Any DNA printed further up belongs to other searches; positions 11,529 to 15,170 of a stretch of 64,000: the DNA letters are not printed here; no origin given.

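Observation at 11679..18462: A PKS-like operon whose KS, AT and DH catalytic residues all look substituted while the fused PPTase looks intact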

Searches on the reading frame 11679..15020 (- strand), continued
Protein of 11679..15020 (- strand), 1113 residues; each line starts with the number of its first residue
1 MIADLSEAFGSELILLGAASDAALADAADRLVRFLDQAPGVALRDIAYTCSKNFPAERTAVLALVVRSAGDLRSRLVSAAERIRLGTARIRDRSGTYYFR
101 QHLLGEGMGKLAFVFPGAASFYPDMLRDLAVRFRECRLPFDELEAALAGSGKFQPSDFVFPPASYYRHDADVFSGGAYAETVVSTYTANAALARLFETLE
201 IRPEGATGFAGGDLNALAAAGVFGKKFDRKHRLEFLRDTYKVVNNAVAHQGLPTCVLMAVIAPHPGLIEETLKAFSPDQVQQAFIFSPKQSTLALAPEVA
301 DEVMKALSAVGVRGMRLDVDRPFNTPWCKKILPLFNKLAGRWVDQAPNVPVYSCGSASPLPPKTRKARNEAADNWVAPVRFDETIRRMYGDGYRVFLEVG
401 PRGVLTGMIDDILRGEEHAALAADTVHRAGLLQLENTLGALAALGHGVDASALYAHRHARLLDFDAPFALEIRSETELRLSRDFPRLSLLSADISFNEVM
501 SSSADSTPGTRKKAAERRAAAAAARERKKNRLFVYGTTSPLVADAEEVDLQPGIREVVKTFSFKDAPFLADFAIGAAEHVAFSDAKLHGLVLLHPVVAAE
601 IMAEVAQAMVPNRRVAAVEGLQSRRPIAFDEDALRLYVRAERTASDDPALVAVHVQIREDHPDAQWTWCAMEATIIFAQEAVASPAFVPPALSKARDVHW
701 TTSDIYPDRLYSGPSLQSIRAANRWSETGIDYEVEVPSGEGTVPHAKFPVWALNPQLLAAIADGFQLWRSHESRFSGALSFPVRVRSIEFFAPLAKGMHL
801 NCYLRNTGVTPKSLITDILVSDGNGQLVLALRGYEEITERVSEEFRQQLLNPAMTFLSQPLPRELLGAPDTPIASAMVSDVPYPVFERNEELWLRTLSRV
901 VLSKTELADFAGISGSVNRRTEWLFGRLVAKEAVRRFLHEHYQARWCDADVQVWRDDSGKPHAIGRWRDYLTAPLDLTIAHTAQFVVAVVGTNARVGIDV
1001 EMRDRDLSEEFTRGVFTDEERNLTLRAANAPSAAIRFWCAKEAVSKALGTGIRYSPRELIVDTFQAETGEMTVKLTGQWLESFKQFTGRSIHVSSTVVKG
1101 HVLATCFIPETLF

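Call 10: find_homologous_proteins(query=window:11679-15020:-)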
Query window:11679-15020:- (1113 aa): 510 proteins with E <= 0.001 among 8000 candidates; the best 120 are listed.
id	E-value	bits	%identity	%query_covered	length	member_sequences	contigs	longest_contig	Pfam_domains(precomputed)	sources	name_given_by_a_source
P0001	0.0e+0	2513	100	100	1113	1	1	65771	PF01648.26,PF22621.3,PF14765.13,PF00698.27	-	-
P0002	0.0e+0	2110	82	100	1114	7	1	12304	PF01648.26,PF22621.3,PF00698.27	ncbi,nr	ncbi:MAG: 4'-phosphopantetheinyl transferase superfamily protein [Kiritimatiellae bacterium]|nr:4'-p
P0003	0.0e+0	2071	81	100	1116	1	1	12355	PF01648.26,PF22621.3,PF00698.27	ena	-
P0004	0.0e+0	2021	79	100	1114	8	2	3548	PF01648.26,PF22621.3,PF00698.27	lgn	-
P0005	0.0e+0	2013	79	100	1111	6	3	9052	PF01648.26,PF22621.3,PF00698.27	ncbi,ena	-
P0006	0.0e+0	2005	79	100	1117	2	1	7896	PF01648.26,PF22621.3,PF00698.27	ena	-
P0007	0.0e+0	1989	77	100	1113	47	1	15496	PF01648.26,PF22621.3,PF14765.13,PF00698.27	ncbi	-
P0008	0.0e+0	1937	76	100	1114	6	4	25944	PF01648.26,PF22621.3,PF14765.13,PF00698.27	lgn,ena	-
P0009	0.0e+0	1824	72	100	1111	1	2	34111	PF01648.26,PF00698.27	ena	-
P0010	0.0e+0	1797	71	100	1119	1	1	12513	PF01648.26,PF22621.3,PF14765.13,PF00698.27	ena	-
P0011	0.0e+0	1795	71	100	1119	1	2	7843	PF01648.26,PF22621.3,PF14765.13,PF00698.27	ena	-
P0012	0.0e+0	1793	71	100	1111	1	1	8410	PF01648.26,PF00698.27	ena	-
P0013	0.0e+0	1791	71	100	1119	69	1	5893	PF01648.26,PF22621.3,PF00698.27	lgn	-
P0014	0.0e+0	1787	71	100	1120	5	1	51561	PF01648.26,PF14765.13,PF00698.27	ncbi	-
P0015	0.0e+0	1778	71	100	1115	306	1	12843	PF01648.26,PF22621.3,PF14765.13,PF00698.27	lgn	-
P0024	0.0e+0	1597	64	100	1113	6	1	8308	PF01648.26,PF22621.3,PF00698.27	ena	-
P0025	0.0e+0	1579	63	100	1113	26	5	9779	PF01648.26,PF22621.3,PF00698.27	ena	-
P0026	0.0e+0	1571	63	100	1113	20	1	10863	PF01648.26,PF22621.3,PF00698.27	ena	-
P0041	0.0e+0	1405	57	100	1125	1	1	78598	PF01648.26,PF00698.27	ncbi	ncbi:MAG: 4'-phosphopantetheinyl transferase superfamily protein [Kiritimatiellia bacterium]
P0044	0.0e+0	1375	56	100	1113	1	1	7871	PF01648.26,PF22621.3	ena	-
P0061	0.0e+0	1273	53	99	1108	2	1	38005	PF01648.26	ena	-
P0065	0.0e+0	1264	53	99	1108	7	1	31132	PF22336.3,PF01648.26,PF22621.3,PF14765.13,PF00698.27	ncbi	-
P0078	0.0e+0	1248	52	100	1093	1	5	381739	PF01648.26,PF00698.27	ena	-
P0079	0.0e+0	1247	51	99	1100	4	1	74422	PF01648.26,PF00698.27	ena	-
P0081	0.0e+0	1246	51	100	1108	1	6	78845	PF22336.3,PF01648.26,PF22621.3,PF14765.13,PF00698.27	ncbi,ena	-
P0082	0.0e+0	1246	51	100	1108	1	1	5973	PF01648.26,PF22621.3,PF14765.13,PF00698.27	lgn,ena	-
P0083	0.0e+0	1246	52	100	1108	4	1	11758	PF22336.3,PF01648.26,PF22621.3,PF00698.27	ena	-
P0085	0.0e+0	1246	51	100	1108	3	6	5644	PF01648.26,PF22621.3,PF14765.13,PF00698.27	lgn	-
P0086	0.0e+0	1245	51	100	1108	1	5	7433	PF01648.26,PF22621.3,PF14765.13,PF00698.27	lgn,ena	-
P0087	0.0e+0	1245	51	100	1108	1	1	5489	PF01648.26,PF22621.3,PF14765.13,PF00698.27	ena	-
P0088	0.0e+0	1245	52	100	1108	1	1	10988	PF22336.3,PF01648.26,PF22621.3,PF00698.27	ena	-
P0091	0.0e+0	1244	51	100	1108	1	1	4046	PF01648.26,PF22621.3,PF14765.13,PF00698.27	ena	-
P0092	0.0e+0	1244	51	100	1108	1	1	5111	PF01648.26,PF22621.3,PF14765.13,PF00698.27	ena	-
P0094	0.0e+0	1244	51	99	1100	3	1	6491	PF01648.26,PF00698.27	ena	-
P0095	0.0e+0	1244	51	100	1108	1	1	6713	PF01648.26,PF22621.3,PF14765.13,PF00698.27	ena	-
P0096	0.0e+0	1243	51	100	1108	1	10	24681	PF01648.26,PF22621.3,PF14765.13,PF00698.27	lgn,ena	-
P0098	0.0e+0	1243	51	100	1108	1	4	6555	PF01648.26,PF22621.3,PF14765.13,PF00698.27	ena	-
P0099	0.0e+0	1243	52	99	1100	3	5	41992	PF01648.26,PF14765.13,PF00698.27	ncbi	-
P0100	0.0e+0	1243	51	99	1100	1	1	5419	PF01648.26,PF14765.13,PF00698.27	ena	-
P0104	0.0e+0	1242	51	100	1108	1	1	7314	PF01648.26,PF22621.3,PF14765.13,PF00698.27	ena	-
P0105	0.0e+0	1242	51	100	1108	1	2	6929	PF01648.26,PF22621.3,PF14765.13,PF00698.27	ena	-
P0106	0.0e+0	1242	51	100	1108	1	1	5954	PF01648.26,PF22621.3,PF14765.13,PF00698.27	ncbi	-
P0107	0.0e+0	1242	51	99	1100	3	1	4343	PF01648.26,PF00698.27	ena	-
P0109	0.0e+0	1241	51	100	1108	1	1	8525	PF01648.26,PF22621.3,PF14765.13,PF00698.27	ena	-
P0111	0.0e+0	1241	51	100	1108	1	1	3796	PF01648.26,PF22621.3,PF14765.13,PF00698.27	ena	-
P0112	0.0e+0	1241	51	100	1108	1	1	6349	PF01648.26,PF22621.3,PF14765.13,PF00698.27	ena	-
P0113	0.0e+0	1241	51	100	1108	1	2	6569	PF01648.26,PF22621.3,PF14765.13,PF00698.27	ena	-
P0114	0.0e+0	1240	51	100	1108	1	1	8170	PF01648.26,PF22621.3,PF14765.13,PF00698.27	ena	-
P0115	0.0e+0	1240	51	100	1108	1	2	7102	PF01648.26,PF22621.3,PF14765.13,PF00698.27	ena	-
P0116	0.0e+0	1240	51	100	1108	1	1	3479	PF01648.26,PF22621.3,PF14765.13,PF00698.27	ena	-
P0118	0.0e+0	1240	51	100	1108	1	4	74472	PF01648.26,PF22621.3,PF14765.13,PF00698.27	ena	-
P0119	0.0e+0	1239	51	99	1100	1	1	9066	PF01648.26,PF00698.27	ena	-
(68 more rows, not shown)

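Call 13: find_encoding_contigs(protein=P0078, flank=10000, max_places=2)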
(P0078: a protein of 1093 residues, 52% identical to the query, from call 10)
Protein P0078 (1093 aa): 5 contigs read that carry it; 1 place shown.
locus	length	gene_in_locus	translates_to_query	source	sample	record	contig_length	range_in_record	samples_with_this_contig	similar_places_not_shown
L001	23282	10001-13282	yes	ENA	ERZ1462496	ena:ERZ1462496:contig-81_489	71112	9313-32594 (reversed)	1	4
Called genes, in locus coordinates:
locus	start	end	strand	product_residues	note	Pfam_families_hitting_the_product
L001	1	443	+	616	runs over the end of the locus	PF13292:DXP_synthase_N, PF02779:Transket_pyr, PF02780:Transketolase_C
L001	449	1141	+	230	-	PF08378:NERD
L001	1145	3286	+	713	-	PF17804:TSP_NTD, PF00595:PDZ (faint), PF03572:Peptidase_S41, PF11818:DUF3340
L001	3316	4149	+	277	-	PF01678:DAP_epimerase, PF05544:Pro_racemase (weak), PF01678:DAP_epimerase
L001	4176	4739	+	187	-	-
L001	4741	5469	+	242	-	PF01479:S4, PF00849:PseudoU_synth_2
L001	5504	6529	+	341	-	PF01118:Semialdhyde_dh, PF02774:Semialdhyde_dhC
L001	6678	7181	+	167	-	-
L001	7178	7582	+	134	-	-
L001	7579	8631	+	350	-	PF00155:Aminotran_1_2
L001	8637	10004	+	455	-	PF00109:ketoacyl-synt, PF02801:Ketoacyl-synt_C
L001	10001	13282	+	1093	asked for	PF00698:Acyl_transf_1 (weak), PF01648:ACPS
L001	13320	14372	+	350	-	PF02348:CTP_transf_3, PF12804:NTP_transf_3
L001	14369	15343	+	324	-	PF02899:Phage_int_SAM_1, PF00589:Phage_integrase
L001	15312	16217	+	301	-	PF20511:PMI_typeI_cat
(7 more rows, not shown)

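Call 14: find_encoding_contigs(protein=P0041, flank=10000, max_places=2)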
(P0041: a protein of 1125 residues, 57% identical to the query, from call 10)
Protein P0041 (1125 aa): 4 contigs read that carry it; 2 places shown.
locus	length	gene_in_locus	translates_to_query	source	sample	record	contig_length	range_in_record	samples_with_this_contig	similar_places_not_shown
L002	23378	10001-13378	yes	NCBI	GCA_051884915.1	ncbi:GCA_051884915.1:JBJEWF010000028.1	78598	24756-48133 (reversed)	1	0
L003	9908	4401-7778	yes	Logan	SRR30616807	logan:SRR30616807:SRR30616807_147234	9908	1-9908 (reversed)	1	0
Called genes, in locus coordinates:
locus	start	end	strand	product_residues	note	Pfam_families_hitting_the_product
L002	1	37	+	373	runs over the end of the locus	PF10502:Peptidase_S26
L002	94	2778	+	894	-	PF00069:Pkinase, PF07714:PK_Tyr_Ser-Thr, PF01636:APH (faint), PF03109:ABC1 (faint)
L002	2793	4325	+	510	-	PF00083:Sugar_tr, PF07690:MFS_1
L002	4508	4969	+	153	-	PF00885:DMRL_synthase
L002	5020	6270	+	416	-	PF00365:PFK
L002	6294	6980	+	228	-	-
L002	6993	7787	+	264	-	PF01503:PRA-PH (faint), PF03819:MazG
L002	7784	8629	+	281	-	PF02401:LYTB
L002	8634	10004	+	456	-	PF00109:ketoacyl-synt, PF02801:Ketoacyl-synt_C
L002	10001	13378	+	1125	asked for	PF00698:Acyl_transf_1, PF01648:ACPS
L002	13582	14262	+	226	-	PF02142:MGS, PF01808:AICARFT_IMPCHas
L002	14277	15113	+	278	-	PF02591:Zn_ribbon_9 (faint), PF00359:PTS_EIIA_2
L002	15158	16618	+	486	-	PF12838:Fer4_7 (faint), PF12837:Fer4_6 (faint), PF12797:Fer4_2 (faint), PF13237:Fer4_10 (weak), PF02906:Fe_hyd_lg_C, PF02256:Fe_hyd_SSU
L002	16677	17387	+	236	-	PF02915:Rubrerythrin, PF21349:RUBY_RBDX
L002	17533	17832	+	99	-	PF02686:GatC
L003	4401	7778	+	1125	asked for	PF00698:Acyl_transf_1, PF01648:ACPS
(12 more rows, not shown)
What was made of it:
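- In the two loci with gene calls the neighbours are housekeeping genes and they differ (calls 13, 14). Where genes were called, the neighbours are housekeeping genes that differ between genomes (calls 13, 14).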
